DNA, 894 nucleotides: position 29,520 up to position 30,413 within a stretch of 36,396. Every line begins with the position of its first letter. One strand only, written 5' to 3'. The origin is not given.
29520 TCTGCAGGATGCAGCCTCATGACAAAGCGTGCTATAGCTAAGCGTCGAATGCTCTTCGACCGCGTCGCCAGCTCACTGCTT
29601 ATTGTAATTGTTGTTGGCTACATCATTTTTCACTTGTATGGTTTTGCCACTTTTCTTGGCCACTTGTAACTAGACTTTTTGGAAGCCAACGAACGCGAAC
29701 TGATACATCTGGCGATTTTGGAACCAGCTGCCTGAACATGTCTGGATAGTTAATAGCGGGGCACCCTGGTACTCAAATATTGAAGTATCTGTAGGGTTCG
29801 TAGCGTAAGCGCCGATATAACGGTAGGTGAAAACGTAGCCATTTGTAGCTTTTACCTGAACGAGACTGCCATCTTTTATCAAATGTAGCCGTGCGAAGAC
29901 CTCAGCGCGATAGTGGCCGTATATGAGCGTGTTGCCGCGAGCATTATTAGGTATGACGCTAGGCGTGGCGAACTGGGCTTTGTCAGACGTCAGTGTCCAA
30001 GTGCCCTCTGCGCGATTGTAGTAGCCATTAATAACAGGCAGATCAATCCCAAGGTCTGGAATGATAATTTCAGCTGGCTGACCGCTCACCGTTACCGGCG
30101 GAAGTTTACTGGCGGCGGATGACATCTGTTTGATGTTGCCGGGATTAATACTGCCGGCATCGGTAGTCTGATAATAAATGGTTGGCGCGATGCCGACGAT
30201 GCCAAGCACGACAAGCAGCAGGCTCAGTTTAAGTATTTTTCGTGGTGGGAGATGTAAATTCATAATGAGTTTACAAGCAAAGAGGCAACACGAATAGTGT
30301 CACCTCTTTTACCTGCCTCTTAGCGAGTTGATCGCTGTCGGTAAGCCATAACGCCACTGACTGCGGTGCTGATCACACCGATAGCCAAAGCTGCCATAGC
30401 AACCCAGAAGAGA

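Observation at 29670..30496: Sortase preceded by a 58-aa ORF that is essentially a bare LPNTG sorting signal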

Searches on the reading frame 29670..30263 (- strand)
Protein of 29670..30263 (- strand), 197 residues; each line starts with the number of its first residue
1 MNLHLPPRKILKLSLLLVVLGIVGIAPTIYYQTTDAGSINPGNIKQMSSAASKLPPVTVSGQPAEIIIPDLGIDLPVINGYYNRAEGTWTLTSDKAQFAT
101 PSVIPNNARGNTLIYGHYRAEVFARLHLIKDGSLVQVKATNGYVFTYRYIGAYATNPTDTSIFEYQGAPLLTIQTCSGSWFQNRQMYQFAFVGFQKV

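Call 5: search_protein_families(library=pfam, proteins=[window:29670-30263:-], max_evalue=0.01)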
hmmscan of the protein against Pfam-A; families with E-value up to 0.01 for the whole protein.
window:29670-30263:- (197 aa): 1 family
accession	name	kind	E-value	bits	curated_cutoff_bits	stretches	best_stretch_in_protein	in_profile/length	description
PF04203.18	Sortase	-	6.6e-16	58.6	26.6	1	66-182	1-112/125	Sortase domain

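Call 6: search_protein_families(library=ncbifam, proteins=[window:29670-30263:-], max_evalue=1)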
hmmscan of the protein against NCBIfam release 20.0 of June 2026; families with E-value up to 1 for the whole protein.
window:29670-30263:- (197 aa): 7 families
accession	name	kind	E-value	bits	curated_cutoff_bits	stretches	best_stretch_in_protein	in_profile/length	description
NF058671.1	sortase_SrtD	exception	3.7e-08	33.2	140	1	63-176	64-168/187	class D sortase, LPxTATN-specific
NF033746.1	class_D_sortase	subfamily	2.5e-07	30.6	165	1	64-176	11-114/135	class D sortase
NF033748.1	class_F_sortase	subfamily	8.6e-07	28.7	166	1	60-192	8-149/155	class F sortase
TIGR01076.1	sortase_fam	subfamily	1.4e-06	28.2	39.35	1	66-178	3-113/136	sortase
NF033747.1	class_E_sortase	subfamily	0.00044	20.2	160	1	57-184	65-197/211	class E sortase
TIGR03784.1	marine_sortase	equivalog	0.00054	19.6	158.25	1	106-176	87-156/174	class GN sortase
NF033745.1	class_C_sortase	subfamily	0.014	15.2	160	1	63-178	93-206/220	class C sortase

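Call 7: find_homologous_proteins(query=window:29670-30263:-)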
Query window:29670-30263:- (197 aa): 155 proteins with E <= 0.001 among 309 candidates; the best 120 are listed.
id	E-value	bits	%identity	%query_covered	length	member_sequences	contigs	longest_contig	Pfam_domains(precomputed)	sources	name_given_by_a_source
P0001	1.2e-126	438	99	100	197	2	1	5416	PF04203.19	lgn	-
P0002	8.0e-68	246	58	100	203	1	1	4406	PF04203.19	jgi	jgi:hypothetical protein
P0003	5.4e-64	234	55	92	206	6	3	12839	PF04203.19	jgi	jgi:LPXTG-site transpeptidase (sortase) family protein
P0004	4.5e-63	231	53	100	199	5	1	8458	PF04203.19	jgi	jgi:LPXTG-site transpeptidase (sortase) family protein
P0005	1.0e-61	226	54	96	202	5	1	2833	PF04203.19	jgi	jgi:LPXTG-site transpeptidase (sortase) family protein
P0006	4.0e-61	224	54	99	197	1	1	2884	PF04203.19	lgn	-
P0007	2.0e-60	222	56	99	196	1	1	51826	PF04203.19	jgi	jgi:LPXTG-site transpeptidase (sortase) family protein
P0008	5.9e-60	220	55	92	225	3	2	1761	PF04203.19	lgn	-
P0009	3.7e-59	218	51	96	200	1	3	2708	PF04203.19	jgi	jgi:LPXTG-site transpeptidase (sortase) family protein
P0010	6.3e-59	217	53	100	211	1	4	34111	PF04203.19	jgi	jgi:LPXTG-site transpeptidase (sortase) family protein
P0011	1.3e-58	216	53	98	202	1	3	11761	PF04203.19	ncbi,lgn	-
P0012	1.7e-58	216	51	100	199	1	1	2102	PF04203.19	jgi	-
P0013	5.0e-58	214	54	97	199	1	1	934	PF04203.19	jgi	jgi:sortase (surface protein transpeptidase)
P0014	3.9e-57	211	50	96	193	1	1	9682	PF04203.19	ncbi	-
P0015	5.0e-57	211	54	93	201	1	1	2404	PF04203.19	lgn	-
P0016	5.3e-57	211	52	96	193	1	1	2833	PF04203.19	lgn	-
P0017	1.9e-56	209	53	93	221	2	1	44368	PF04203.19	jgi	jgi:sortase (surface protein transpeptidase)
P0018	5.3e-56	207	48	95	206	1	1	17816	PF04203.19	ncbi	-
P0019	4.5e-55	204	53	96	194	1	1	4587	PF04203.19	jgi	jgi:LPXTG-site transpeptidase (sortase) family protein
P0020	6.0e-55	204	51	96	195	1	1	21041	PF04203.19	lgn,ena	-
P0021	1.2e-54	203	53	96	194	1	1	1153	PF04203.19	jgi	jgi:LPXTG-site transpeptidase (sortase) family protein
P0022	1.9e-54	202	52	97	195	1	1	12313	PF04203.19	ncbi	-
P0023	6.1e-54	201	53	98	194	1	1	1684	PF04203.19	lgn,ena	-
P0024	6.2e-54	201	51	88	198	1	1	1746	PF04203.19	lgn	-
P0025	7.0e-54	201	47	100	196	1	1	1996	PF04203.19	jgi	jgi:LPXTG-site transpeptidase (sortase) family protein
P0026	1.5e-53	199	50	95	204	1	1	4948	PF04203.19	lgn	-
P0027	2.1e-53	199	52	88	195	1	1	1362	PF04203.19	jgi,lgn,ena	-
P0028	2.2e-53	199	53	94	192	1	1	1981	PF04203.19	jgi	-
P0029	2.8e-53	199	59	75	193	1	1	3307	PF04203.19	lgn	-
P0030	3.7e-53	198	51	96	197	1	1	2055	PF04203.19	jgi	jgi:LPXTG-site transpeptidase (sortase) family protein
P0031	7.9e-53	197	51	96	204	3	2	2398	PF04203.19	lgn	-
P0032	8.8e-53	197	52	96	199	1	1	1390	PF04203.19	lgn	-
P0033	1.1e-52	197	62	72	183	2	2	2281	PF04203.19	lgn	-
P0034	1.3e-52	196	53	96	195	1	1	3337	PF04203.19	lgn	-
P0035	1.7e-52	196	54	95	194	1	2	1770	PF04203.19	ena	-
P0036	3.2e-52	195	51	96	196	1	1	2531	PF04203.19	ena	-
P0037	9.8e-52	194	51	96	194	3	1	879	PF04203.19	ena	-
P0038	1.2e-51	193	61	75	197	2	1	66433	PF04203.19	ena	-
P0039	1.3e-51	193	49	92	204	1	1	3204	PF04203.19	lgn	-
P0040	1.6e-51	193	49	95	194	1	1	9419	PF04203.19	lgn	-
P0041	1.9e-51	193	49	92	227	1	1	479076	PF04203.19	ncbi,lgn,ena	-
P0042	2.0e-51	193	52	96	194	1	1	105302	PF04203.19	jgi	jgi:sortase (surface protein transpeptidase)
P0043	2.0e-51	193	51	96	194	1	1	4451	PF04203.19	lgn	-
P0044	3.4e-51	192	53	90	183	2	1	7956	PF04203.19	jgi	jgi:sortase (surface protein transpeptidase)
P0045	4.9e-51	191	51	96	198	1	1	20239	PF04203.19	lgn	-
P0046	5.9e-51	191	47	96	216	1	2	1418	PF04203.19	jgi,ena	-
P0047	1.0e-50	190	52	94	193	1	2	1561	PF04203.19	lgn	-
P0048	1.8e-50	189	59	72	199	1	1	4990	PF04203.19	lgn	-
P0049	1.8e-50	189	49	98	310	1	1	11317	PF04203.19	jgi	-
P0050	2.5e-50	189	46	100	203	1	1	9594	PF04203.19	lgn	-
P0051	3.0e-50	189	50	99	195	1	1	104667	PF04203.19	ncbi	-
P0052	3.3e-50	189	45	96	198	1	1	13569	PF04203.19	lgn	-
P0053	3.5e-50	188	51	92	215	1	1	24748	PF04203.19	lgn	-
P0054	4.2e-50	188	51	93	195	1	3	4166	PF04203.19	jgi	jgi:sortase (surface protein transpeptidase)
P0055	4.9e-50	188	48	96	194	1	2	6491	PF04203.19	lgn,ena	-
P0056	5.1e-50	188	47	96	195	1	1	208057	PF04203.19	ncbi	-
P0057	5.6e-50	188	59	72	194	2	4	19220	PF04203.19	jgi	jgi:LPXTG-site transpeptidase (sortase) family protein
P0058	5.9e-50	188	48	92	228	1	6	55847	PF04203.19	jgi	jgi:hypothetical protein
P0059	6.2e-50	188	46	100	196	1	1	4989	PF04203.19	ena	-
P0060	8.1e-50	187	46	99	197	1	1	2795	PF04203.19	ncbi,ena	ncbi:MAG: sortase [Patescibacteria group bacterium]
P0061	8.3e-50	187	52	96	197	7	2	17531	PF04203.19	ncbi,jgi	ncbi:MAG: sortase [Candidatus Saccharimonadales bacterium]|jgi:LPXTG-site transpeptidase (sortase) f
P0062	9.7e-50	187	49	100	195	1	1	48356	PF04203.19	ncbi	-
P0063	1.2e-49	187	47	94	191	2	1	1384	PF04203.19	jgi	jgi:LPXTG-site transpeptidase (sortase) family protein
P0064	1.3e-49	187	48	96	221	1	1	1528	PF04203.19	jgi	jgi:LPXTG-site transpeptidase (sortase) family protein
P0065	1.5e-49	186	51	97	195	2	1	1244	PF04203.19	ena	-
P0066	2.1e-49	186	50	93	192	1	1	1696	PF04203.19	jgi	-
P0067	2.5e-49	186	45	96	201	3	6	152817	PF04203.19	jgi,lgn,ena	-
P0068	2.5e-49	186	51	94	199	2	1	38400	PF04203.19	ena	-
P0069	2.6e-49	186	59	72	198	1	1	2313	PF04203.19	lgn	-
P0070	3.9e-49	185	59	72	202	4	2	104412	PF04203.19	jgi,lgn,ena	-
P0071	4.0e-49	185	45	96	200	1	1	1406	PF04203.19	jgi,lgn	jgi:LPXTG-site transpeptidase (sortase) family protein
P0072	4.7e-49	185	45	87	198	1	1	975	PF04203.19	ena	-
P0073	6.6e-49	184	49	96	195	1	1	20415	PF04203.19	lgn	-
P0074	6.8e-49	184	45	100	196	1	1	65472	PF04203.19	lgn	-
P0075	7.9e-49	184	52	95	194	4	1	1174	PF04203.19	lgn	-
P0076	8.0e-49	184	47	96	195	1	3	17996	PF04203.19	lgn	-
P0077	8.4e-49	184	50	88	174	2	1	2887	PF04203.19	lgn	-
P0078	1.7e-48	183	50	96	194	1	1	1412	PF04203.19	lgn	-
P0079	2.0e-48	183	47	89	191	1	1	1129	PF04203.19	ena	-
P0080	2.3e-48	183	58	71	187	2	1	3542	PF04203.19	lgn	-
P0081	2.8e-48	182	48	94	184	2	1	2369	PF04203.19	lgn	-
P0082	3.2e-48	182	44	98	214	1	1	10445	PF04203.19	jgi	jgi:LPXTG-site transpeptidase (sortase) family protein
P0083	3.4e-48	182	49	96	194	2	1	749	PF04203.19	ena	-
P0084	4.7e-48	182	57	75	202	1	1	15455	PF04203.19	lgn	-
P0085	5.6e-48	181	47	96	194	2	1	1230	PF04203.19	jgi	jgi:sortase (surface protein transpeptidase)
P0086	6.0e-48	181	48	94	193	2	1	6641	PF04203.19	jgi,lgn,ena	jgi:LPXTG-site transpeptidase (sortase) family protein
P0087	6.4e-48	181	43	95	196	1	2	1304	PF04203.19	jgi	jgi:LPXTG-site transpeptidase (sortase) family protein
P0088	9.0e-48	181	57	72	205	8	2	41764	PF04203.19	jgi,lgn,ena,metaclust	metaclust:\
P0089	9.7e-48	181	49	96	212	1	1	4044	PF04203.19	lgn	-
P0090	1.5e-47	180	45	100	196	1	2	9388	PF04203.19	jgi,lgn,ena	-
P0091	2.7e-47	179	55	71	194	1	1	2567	PF04203.19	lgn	-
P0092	4.5e-47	178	49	93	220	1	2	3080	PF04203.19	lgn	-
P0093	5.1e-47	178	46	96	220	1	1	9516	PF04203.19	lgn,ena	-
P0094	8.3e-47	177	44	100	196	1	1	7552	PF04203.19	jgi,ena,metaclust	metaclust:\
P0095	8.3e-47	177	44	99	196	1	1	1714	PF04203.19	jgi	jgi:LPXTG-site transpeptidase (sortase) family protein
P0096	8.8e-47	177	46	95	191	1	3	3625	PF04203.19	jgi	jgi:sortase (surface protein transpeptidase)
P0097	9.4e-47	177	44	100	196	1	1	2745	PF04203.19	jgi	jgi:LPXTG-site transpeptidase (sortase) family protein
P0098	1.0e-46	177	46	96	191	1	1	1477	PF04203.19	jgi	jgi:sortase (surface protein transpeptidase)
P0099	1.2e-46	177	46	95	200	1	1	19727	PF04203.19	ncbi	-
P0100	1.2e-46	177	45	96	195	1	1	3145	PF04203.19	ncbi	-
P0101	1.3e-46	177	46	96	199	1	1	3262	PF04203.19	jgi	jgi:LPXTG-site transpeptidase (sortase) family protein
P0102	1.5e-46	177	46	96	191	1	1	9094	PF04203.19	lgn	-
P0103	1.6e-46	177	44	100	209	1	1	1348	PF04203.19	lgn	-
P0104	1.8e-46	176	50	77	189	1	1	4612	PF04203.19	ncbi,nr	ncbi:MAG TPA: sortase [Candidatus Saccharimonadales bacterium]|nr:sortase [Candidatus Saccharimonada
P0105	4.6e-46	175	44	96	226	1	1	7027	PF04203.19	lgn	-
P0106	5.5e-46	175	51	78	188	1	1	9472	PF04203.19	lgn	-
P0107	7.1e-46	174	45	96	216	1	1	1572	PF04203.19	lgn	-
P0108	1.1e-45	174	45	93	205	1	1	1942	PF04203.19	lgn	-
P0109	1.5e-45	173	58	69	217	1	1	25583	PF04203.19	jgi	jgi:LPXTG-site transpeptidase (sortase) family protein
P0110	1.7e-45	173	44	92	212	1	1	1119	PF04203.19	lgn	-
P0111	2.3e-45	173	44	96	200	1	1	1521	PF04203.19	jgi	jgi:sortase (surface protein transpeptidase)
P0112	3.1e-45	172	48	95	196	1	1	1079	PF04203.19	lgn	-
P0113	3.3e-45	172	43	91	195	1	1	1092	PF04203.19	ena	-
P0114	5.2e-45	172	65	63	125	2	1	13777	PF04203.19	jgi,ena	-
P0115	8.3e-45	171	55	70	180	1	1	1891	PF04203.19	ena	-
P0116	4.1e-44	169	54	69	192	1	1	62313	PF04203.19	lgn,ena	-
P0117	5.8e-44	168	43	96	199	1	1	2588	PF04203.19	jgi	-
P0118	6.8e-44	168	44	96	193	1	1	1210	PF04203.19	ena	-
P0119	1.1e-43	167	46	92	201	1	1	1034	PF04203.19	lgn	-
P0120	2.3e-43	166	48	83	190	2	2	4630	PF04203.19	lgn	-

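Call 9: find_related_loci(query=A1, collection=genome_contigs, flank=4000)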
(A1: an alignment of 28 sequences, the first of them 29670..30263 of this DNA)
Query A1 (197 aa) in genome_contigs; peptide patterns used: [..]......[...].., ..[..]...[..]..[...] (x = any residue, [..] = any of these).
106 stretches matched a pattern; 86 encode a relative of the query (tblastn E <= 1e-3); the best 80 are kept; 80 distinct loci.
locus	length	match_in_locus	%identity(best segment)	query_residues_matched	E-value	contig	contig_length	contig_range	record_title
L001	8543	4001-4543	55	16-197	2e-65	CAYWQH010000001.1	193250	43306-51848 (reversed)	MAG TPA_asm: uncultured Candidatus Saccharibacteria bacterium isolate SRP200132_co1_766 genome assembly, contig: NODE_54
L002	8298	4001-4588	48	1-197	9e-62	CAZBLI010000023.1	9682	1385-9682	MAG TPA_asm: uncultured Candidatus Saccharibacteria bacterium isolate binchicken_co118_5 genome assembly, contig: NODE_8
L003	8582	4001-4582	48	10-196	3e-60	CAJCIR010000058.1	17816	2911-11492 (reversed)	Chlamydiae bacterium isolate BOG_genome_mining.3 genome assembly, contig: k141_2632697, whole genome shotgun sequence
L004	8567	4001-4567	48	8-196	2e-59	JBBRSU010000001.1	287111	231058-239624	MAG: Candidatus Saccharimonadales bacterium isolate La2_metabat2.139 La2_metabat2.139_K_3526370L287111_cov_17.5332, whol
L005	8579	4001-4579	52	7-197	8e-59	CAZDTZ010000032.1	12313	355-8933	MAG TPA_asm: uncultured Candidatus Saccharibacteria bacterium isolate SRP200132_co1_471 genome assembly, contig: NODE_91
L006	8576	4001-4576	49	16-196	5e-57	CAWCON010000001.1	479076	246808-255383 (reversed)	MAG: uncultured Candidatus Saccharibacteria bacterium isolate MFD04540.bin.1.28 genome assembly, contig: contig_16149, w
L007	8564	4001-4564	46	8-196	1e-55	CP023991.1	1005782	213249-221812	MAG: Candidatus Saccharibacteria bacterium isolate CG19_WC_8_21_14_NA_150_51_44 chromosome, complete genome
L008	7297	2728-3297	48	8-197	4e-55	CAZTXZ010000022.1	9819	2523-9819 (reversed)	MAG TPA_asm: uncultured Candidatus Saccharibacteria bacterium isolate SRP193066_co1_228 genome assembly, contig: NODE_61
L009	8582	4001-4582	50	1-196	1e-54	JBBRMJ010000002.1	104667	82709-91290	MAG: Candidatus Saccharimonadales bacterium isolate La1_metabat2.033 LA1C_B2.033_k141_46059L_104667_cov_13.9971, whole g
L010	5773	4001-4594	43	2-195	5e-54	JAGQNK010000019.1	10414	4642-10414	MAG: Candidatus Saccharibacteria bacterium isolate HKST-UBA66 2008_45675, whole genome shotgun sequence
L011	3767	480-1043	51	13-197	1e-53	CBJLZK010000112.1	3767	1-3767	MAG TPA_asm: uncultured bacterium isolate SRR27822709_concoct_53 genome assembly, contig: ERZ27339097.12989, whole genom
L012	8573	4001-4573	44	7-197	6e-54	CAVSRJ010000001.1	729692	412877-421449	MAG: uncultured Candidatus Saccharibacteria bacterium isolate MFD05684.bin.1.284 genome assembly, contig: contig_10098,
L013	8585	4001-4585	49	1-197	1e-53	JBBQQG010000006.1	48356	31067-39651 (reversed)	MAG: Candidatus Saccharimonadales bacterium isolate Co_metawrap_1565 Cmw_1565_k141_25798881_length_48356_cov_9.9993, who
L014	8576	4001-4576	46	10-196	2e-52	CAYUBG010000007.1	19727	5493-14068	MAG TPA_asm: uncultured Candidatus Saccharibacteria bacterium isolate SRP170004_co1_3 genome assembly, contig: NODE_4242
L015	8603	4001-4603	47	3-197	8e-52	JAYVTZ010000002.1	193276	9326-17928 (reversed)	MAG: Burkholderiaceae bacterium isolate GL74_UP_metabat_189 GL74_UP_metabat_189_1, whole genome shotgun sequence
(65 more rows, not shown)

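Call 36: search_solved_structures(query=window:29670-30263:-, max_evalue=0.01)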
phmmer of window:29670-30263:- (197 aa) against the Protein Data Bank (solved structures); distinct sequences matched with E-value up to 0.01: 1.
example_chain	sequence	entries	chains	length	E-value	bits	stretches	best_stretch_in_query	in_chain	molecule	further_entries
8t28_A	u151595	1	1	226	7.3e-05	25.9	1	44-178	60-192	Class C sortase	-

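Call 41: predict_structure(alignment_id=A1)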
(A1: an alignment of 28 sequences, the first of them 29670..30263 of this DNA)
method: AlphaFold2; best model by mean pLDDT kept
length: 197 residues; sequences in the alignment: 28
mean_pLDDT: 85.9   pTM: 0.73
mean pLDDT of the five models: 85.9, 85.6, 85.1, 84.9, 84.9
residues with pLDDT >= 90: 108; 70-90: 57; 50-70: 31; < 50: 1
segments of 3 or more residues with pLDDT < 50: none
pLDDT, mean of each block of 10 residues (from residue 1): 81 96 86 58 54 66 97 97 87 94 83 91 93 97 96 89 89 82 89 94
secondary structure, 60 per line:
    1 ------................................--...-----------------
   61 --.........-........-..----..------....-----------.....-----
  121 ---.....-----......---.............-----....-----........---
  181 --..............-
elements in order: H7-38 E63-68 E73-80 E96-99 E111-115 H124-128 E134-139 E143-155 H161-164 E170-177 E183-196

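Call 46: fold_search(model_id=the predicted structure, library=pdb)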
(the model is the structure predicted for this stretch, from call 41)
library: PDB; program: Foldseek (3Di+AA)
matches with E <= 10: 588; with E <= 0.001: 108
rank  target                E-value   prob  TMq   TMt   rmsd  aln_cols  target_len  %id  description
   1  7t8z_A                1.3e-09  1.00  0.55  0.68   4.1       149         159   17  Structure of Class A sortase from Streptococcus pyogenes bound to lipid II mimetic, LPATA: Thr-out conformation (released 2022-09-07)
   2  7f87_A                1.9e-09  1.00  0.54  0.71   3.8       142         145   21  Crystal structure of housekeeping sortase SrtA bound with self derived tripeptide from Lactobacillus rhamnosus GG (released 2022-07-06)
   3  4tqx                  2.1e-09  1.00  0.55  0.54  14.5       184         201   20  Molecular Basis of Streptococcus mutans Sortase A Inhibition by Chalcone. (released 2015-05-20)
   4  7v6k_B                2.7e-09  1.00  0.56  0.69   3.2       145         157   16  Crystal structure of Sortase A from Streptococcus pyogenes in complex with ML346 (released 2021-12-29)
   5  5utt_A                2.7e-09  1.00  0.55  0.59   4.4       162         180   16  SrtA sortase from Actinomyces oris (released 2017-03-01)
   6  7v6k_A                2.8e-09  1.00  0.54  0.66   5.1       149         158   16  Crystal structure of Sortase A from Streptococcus pyogenes in complex with ML346 (released 2021-12-29)
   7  7s53                  3.2e-09  1.00  0.55  0.68   4.9       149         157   16  Structure of Sortase A from Streptococcus pyogenes with the b7-b8 loop sequence from Listeria monocytogenes Sortase A (released 2022-01-12)
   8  8t8g_A                3.2e-09  1.00  0.55  0.68   4.9       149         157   15  C208A Streptococcus pyogenes Sortase A (spySrtA) bound to LPALA peptide (released 2024-03-13)
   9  9k3g_B                3.4e-09  1.00  0.55  0.69   4.2       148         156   18  Crystal structure of Sortase A from Streptococcus pyogenes in complex with T10 (released 2025-04-02)
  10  7s4o_B                3.6e-09  1.00  0.54  0.64   8.7       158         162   17  Structure of C208A Sortase A from Streptococcus pyogenes bound to LPATS peptide (released 2022-09-07)
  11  7s56                  4.0e-09  1.00  0.55  0.65   3.8       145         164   19  Sortase A from Streptococcus agalactiae, residues 79-247 (released 2022-01-12)
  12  3fn5_B                4.0e-09  1.00  0.56  0.66   5.4       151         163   15  Crystal structure of sortase A (Spy1154) from Streptococcus pyogenes serotype M1 strain SF370 (released 2009-01-06)
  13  3g66_A                4.3e-09  1.00  0.55  0.57   4.6       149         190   16  The crystal structure of Streptococcus pneumoniae Sortase C provides novel insights into catalysis as well as pilin su (released 2009-09-01)
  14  7s57                  4.5e-09  1.00  0.55  0.67   3.2       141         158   16  Structure of Sortase A from Streptococcus pyogenes with the b7-b8 loop sequence of Enterococcus faecalis Sortase A (released 2022-01-12)
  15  9k3g_A                4.5e-09  1.00  0.53  0.68   4.5       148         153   17  Crystal structure of Sortase A from Streptococcus pyogenes in complex with T10 (released 2025-04-02)
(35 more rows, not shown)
